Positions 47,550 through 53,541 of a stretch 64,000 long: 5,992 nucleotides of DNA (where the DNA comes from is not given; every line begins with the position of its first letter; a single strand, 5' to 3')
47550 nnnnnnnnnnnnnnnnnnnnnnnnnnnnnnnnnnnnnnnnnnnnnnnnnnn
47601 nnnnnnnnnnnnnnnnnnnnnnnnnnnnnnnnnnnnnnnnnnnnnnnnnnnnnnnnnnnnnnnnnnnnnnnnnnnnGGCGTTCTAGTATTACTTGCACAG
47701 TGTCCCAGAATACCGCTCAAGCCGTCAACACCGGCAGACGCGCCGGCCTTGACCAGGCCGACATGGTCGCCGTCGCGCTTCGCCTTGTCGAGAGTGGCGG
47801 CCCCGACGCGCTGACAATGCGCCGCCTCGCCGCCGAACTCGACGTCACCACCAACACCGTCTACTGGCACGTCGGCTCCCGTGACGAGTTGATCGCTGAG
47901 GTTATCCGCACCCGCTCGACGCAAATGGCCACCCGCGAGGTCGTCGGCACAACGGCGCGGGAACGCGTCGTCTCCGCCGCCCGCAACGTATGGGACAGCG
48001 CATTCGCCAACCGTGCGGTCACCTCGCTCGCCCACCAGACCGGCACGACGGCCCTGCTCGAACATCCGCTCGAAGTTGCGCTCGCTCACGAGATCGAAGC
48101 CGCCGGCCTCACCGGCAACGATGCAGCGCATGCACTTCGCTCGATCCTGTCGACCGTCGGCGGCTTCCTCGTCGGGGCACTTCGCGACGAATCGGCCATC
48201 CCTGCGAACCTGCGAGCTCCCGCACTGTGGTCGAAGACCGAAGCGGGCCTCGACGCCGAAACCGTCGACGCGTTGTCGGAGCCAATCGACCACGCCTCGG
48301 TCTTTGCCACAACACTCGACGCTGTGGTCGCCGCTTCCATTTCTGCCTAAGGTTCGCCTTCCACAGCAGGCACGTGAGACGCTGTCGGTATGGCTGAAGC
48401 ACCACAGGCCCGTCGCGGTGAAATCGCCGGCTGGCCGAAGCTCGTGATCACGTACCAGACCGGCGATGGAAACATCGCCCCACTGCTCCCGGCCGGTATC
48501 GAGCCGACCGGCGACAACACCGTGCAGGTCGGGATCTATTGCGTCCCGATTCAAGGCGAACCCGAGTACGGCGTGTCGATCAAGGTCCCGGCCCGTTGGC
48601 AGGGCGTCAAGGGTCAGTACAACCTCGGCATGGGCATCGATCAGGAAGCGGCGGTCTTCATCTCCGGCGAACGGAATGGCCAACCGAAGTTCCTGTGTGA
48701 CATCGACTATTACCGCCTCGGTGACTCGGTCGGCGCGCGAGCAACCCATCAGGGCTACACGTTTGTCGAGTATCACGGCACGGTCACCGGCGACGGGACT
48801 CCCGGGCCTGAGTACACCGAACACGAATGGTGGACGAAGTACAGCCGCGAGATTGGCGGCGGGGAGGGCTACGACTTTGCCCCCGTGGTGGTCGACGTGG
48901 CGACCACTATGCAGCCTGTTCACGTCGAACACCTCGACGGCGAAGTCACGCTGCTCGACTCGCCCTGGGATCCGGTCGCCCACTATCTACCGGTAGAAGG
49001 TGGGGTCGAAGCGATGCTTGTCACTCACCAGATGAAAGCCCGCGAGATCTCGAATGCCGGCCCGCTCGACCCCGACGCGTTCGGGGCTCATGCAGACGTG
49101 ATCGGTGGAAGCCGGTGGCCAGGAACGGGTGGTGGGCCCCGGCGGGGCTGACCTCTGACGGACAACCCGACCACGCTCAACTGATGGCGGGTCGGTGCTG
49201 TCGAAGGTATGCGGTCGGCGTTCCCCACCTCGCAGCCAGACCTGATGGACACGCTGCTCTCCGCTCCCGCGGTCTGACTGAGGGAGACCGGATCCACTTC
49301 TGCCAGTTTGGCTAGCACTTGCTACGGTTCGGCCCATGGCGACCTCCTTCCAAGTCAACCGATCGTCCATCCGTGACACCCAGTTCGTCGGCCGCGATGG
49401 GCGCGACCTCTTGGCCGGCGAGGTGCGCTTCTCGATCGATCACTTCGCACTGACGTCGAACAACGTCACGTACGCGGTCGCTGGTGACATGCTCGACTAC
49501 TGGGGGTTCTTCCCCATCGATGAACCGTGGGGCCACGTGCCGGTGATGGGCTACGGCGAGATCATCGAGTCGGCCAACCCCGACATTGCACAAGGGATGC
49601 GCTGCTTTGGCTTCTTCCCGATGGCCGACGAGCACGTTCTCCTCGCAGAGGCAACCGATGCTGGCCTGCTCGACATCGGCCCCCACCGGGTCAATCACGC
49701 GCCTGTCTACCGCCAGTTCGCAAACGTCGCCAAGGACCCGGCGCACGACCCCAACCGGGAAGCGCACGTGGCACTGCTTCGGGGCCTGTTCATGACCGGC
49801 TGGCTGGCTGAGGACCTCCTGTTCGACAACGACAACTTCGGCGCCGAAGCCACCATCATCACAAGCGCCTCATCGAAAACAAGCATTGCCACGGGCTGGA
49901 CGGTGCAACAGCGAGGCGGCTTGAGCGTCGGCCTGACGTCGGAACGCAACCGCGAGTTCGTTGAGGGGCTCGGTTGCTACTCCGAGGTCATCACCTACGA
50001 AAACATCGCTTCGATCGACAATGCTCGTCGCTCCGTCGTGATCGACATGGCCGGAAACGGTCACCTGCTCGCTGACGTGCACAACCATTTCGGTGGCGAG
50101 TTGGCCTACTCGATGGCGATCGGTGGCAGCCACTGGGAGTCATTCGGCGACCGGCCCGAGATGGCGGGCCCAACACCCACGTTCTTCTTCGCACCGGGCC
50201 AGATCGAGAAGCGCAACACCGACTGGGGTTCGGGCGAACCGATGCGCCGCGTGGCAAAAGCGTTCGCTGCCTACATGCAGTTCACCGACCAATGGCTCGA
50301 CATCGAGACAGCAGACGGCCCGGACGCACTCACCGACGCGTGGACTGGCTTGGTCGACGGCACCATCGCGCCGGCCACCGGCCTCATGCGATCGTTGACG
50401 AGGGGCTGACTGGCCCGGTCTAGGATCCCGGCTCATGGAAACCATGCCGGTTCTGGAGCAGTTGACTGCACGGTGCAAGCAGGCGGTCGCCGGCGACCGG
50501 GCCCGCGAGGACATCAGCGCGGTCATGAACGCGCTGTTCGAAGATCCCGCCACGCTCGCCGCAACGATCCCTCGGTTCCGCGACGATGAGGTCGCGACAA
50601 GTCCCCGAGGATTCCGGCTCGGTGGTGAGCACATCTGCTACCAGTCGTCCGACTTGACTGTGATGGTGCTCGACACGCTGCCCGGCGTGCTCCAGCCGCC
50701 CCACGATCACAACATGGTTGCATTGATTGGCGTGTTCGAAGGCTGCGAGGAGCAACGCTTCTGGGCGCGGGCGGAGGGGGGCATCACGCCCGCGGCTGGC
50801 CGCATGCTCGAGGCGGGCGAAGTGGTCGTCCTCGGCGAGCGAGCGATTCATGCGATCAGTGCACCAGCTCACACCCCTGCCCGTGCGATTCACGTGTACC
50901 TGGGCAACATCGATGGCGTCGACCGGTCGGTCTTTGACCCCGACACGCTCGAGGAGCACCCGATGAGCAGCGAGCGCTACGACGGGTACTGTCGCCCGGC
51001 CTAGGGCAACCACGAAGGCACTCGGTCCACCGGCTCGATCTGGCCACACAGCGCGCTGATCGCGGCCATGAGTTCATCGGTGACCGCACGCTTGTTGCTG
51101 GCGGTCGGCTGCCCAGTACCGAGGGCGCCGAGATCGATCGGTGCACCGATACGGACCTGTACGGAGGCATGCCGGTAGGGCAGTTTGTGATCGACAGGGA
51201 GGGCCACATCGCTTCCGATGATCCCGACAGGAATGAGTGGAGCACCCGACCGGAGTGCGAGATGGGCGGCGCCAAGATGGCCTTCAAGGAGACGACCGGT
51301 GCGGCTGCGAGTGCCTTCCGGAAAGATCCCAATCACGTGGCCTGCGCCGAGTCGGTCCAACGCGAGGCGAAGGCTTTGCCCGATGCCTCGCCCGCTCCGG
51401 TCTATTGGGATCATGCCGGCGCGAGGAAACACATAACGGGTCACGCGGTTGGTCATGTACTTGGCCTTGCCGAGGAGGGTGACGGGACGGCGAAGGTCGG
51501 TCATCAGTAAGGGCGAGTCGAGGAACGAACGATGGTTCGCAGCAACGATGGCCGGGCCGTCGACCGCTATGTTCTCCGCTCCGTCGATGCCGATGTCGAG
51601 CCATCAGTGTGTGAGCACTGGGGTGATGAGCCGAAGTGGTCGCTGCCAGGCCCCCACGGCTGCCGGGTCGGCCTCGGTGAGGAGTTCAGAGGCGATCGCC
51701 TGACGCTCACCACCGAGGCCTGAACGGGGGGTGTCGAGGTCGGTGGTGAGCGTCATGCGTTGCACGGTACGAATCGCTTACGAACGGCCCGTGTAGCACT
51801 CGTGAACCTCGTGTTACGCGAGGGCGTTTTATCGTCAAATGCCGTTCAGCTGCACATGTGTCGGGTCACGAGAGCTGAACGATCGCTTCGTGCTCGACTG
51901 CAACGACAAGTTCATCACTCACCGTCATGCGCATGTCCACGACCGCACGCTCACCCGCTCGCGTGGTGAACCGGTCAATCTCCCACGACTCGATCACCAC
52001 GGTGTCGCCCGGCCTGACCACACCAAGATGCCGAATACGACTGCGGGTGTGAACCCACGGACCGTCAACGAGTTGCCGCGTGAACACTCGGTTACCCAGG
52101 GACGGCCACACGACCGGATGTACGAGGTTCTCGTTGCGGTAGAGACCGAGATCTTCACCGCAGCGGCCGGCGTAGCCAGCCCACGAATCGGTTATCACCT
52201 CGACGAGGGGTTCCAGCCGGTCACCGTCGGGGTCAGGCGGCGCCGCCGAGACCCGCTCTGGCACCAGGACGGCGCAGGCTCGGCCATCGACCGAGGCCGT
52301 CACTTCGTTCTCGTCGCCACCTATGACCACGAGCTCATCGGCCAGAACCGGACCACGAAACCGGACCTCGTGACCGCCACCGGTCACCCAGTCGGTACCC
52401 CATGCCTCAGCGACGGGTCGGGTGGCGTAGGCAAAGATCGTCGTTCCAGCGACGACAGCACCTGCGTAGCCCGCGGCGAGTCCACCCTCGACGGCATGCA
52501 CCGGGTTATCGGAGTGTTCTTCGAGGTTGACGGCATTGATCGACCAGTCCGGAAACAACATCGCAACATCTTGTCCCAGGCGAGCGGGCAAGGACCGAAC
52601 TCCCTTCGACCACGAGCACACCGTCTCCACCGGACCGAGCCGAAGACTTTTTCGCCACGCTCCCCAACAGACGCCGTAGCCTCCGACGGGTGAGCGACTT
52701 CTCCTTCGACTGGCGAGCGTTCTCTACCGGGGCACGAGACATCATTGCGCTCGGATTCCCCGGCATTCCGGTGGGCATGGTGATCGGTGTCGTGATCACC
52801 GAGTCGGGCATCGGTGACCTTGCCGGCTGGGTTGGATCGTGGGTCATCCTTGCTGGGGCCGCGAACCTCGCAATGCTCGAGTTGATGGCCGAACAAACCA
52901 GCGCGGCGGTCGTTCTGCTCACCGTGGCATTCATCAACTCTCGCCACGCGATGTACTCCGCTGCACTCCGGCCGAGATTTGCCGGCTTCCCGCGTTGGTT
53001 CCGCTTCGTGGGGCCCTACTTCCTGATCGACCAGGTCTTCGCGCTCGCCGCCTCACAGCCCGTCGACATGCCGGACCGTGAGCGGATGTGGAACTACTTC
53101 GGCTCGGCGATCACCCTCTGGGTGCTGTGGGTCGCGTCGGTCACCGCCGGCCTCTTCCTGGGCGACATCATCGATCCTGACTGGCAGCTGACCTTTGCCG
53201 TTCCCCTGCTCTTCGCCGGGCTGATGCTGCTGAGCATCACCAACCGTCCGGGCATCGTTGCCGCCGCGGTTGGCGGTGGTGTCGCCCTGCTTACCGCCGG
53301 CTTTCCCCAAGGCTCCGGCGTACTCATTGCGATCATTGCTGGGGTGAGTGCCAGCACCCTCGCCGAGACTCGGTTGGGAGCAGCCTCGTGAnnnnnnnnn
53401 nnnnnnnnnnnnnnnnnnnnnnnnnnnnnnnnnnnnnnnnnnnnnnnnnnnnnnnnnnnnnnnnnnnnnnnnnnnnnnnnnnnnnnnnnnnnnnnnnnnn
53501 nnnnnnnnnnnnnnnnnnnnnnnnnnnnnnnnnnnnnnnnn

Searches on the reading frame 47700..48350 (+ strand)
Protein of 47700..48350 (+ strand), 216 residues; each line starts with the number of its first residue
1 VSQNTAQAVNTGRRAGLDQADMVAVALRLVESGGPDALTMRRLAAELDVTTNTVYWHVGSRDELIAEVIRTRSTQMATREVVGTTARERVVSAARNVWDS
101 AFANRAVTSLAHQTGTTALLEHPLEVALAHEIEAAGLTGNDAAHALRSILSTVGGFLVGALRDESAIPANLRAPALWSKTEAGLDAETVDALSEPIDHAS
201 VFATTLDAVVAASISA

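Call 37: search_protein_families(library=pfam, proteins=[window:47700-48350:+], max_evalue=0.00001)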
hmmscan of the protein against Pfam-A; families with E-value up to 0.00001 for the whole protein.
window:47700-48350:+ (216 aa): 1 family
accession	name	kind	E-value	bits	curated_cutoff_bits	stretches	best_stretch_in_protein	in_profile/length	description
PF00440.29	TetR_N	-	8.9e-10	38.6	24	1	24-68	3-47/47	Bacterial regulatory proteins, tetR family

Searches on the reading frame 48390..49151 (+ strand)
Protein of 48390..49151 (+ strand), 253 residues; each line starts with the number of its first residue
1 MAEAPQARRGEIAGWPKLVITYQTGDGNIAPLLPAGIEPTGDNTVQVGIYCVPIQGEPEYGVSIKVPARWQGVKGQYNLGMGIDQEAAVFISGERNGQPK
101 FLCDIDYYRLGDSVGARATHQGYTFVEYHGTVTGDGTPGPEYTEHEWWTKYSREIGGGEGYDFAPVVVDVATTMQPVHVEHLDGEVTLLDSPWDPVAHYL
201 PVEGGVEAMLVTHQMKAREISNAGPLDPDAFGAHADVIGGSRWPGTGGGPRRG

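Call 37: search_protein_families(library=pfam, proteins=[window:48390-49151:+], max_evalue=0.00001)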
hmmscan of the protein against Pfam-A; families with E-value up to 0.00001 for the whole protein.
window:48390-49151:+ (253 aa): 1 family
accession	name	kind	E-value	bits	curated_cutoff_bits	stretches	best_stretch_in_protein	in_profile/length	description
PF06314.16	ADC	-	4.8e-23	82.3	29.8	1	15-216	21-227/238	Acetoacetate decarboxylase (ADC)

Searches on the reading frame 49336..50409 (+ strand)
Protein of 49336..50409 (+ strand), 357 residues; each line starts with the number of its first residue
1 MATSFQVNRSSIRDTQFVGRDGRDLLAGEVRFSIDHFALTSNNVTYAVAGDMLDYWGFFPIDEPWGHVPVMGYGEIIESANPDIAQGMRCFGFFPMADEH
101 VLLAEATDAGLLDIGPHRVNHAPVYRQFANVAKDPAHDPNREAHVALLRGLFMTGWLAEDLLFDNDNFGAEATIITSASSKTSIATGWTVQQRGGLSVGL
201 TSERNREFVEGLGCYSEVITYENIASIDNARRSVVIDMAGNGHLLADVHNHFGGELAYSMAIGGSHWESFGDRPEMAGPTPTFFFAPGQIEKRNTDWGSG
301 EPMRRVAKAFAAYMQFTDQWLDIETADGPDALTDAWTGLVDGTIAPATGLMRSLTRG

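Call 37: search_protein_families(library=pfam, proteins=[window:49336-50409:+], max_evalue=0.00001)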
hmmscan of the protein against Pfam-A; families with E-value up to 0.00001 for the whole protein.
window:49336-50409:+ (357 aa): 1 family
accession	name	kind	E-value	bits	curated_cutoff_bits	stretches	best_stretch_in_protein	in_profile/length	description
PF11017.14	DUF2855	-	4.9e-90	303.1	30.9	1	37-344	1-334/335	Protein of unknown function (DUF2855)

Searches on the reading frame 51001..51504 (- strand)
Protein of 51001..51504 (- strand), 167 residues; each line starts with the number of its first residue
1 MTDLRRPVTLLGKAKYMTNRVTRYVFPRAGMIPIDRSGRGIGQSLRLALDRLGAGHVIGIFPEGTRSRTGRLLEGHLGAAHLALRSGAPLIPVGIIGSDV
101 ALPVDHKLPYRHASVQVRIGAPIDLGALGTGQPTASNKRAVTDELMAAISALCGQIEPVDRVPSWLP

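Call 37: search_protein_families(library=pfam, proteins=[window:51001-51504:-], max_evalue=0.00001)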
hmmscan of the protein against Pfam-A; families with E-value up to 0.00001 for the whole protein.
window:51001-51504:- (167 aa): 1 family
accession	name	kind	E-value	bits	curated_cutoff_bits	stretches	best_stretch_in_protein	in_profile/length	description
PF01553.26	Acyltransferase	-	6.7e-17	62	23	1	5-95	40-131/132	Acyltransferase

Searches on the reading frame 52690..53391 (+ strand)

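Call 9: search_protein_families(library=pfam, proteins=[window:52690-53391:+])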
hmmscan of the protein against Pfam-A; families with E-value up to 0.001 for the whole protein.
window:52690-53391:+ (233 aa): 1 family
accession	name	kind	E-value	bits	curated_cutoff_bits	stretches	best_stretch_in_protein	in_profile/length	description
PF03591.19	AzlC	-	1.1e-28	100.8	32.1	1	26-161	7-137/137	AzlC protein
